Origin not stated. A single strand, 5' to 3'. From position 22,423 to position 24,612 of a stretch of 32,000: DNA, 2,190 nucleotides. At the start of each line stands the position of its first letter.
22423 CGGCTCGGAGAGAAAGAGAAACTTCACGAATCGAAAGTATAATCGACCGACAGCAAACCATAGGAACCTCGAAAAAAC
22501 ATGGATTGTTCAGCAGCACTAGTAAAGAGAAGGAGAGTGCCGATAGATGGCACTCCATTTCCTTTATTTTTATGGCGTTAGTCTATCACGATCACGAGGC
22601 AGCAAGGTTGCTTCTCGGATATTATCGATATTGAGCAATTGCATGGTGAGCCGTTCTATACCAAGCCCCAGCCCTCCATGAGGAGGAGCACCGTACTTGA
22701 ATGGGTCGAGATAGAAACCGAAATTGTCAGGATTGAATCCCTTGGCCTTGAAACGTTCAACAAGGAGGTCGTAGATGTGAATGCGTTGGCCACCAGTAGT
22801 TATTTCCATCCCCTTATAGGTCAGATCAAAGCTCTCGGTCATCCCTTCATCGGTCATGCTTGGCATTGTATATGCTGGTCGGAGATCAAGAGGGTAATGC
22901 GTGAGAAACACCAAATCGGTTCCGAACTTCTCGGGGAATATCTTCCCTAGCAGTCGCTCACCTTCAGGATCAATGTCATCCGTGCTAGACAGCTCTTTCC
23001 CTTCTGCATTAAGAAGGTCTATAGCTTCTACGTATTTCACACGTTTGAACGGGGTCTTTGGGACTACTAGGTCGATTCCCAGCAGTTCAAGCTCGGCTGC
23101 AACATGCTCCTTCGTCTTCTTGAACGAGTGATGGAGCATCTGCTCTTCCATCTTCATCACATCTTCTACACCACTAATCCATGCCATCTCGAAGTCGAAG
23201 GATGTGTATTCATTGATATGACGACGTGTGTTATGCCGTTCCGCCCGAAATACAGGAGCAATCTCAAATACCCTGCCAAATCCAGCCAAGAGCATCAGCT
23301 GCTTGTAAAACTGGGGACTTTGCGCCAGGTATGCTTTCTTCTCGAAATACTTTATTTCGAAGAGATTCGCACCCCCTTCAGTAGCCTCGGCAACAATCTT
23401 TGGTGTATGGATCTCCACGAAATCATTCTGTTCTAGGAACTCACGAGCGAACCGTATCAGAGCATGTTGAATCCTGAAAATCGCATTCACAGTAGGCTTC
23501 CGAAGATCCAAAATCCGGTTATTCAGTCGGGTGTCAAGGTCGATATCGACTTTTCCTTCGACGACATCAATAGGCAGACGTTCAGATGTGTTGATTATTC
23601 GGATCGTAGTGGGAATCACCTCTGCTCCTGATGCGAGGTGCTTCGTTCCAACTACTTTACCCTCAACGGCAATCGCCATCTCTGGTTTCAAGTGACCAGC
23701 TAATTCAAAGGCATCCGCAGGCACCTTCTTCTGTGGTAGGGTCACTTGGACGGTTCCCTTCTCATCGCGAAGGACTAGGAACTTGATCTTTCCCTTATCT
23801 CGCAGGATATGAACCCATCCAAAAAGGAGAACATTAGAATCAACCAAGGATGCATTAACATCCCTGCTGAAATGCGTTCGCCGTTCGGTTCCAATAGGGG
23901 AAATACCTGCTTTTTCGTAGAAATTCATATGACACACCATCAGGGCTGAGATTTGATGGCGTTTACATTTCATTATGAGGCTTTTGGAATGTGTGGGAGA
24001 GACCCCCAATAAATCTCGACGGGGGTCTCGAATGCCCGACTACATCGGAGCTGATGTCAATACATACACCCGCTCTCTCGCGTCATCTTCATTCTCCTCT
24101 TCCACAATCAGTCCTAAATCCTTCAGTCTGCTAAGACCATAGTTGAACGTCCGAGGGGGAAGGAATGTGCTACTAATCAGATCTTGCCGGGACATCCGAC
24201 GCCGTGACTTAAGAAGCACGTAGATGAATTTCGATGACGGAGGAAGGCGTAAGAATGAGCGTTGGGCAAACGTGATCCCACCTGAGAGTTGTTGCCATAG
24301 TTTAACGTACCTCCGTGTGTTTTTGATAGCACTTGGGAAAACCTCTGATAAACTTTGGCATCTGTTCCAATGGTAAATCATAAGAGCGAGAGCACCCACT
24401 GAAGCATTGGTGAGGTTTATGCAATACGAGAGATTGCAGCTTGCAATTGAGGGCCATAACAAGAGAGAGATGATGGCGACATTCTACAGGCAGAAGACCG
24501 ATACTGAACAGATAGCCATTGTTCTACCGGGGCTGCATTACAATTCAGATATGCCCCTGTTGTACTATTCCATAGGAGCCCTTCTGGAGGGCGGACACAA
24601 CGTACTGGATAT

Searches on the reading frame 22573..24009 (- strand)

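Call 5: search_protein_families(library=pfam, proteins=[window:22573-24009:-], max_evalue=0.1)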
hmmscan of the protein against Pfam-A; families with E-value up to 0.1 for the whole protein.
window:22573-24009:- (479 aa): 3 families
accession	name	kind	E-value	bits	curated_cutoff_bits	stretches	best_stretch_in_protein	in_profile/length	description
PF00152.25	tRNA-synt_2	-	1.1e-91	307.6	25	1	158-473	2-307/308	tRNA synthetases class II (D, K and N)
PF01336.31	tRNA_anti-codon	-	4e-13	49.5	27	1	60-138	1-74/75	OB-fold nucleic acid binding domain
PF01409.25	tRNA-synt_2d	-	0.0086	16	19.8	1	446-466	214-234/246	tRNA synthetases class II core domain (F)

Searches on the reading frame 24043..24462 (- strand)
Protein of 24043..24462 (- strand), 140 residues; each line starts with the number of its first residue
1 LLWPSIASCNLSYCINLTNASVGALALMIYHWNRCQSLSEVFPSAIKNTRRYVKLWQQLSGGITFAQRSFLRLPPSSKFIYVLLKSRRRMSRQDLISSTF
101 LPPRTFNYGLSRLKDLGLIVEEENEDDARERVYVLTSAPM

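Call 5: search_protein_families(library=pfam, proteins=[window:24043-24462:-], max_evalue=0.1)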
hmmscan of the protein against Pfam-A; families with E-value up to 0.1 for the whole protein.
window:24043-24462:- (140 aa): 3 families
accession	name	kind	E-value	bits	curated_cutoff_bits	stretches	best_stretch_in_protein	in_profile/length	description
PF12802.13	MarR_2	-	0.0009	19.8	27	1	87-129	18-60/61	MarR family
PF11028.14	TMEM260-like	-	0.026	14.7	24.2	1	9-67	38-98/179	Protein O-mannosyl-transferase TMEM260-like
PF13412.12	HTH_24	-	0.058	13.4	21.9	1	83-119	11-47/48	Winged helix-turn-helix DNA-binding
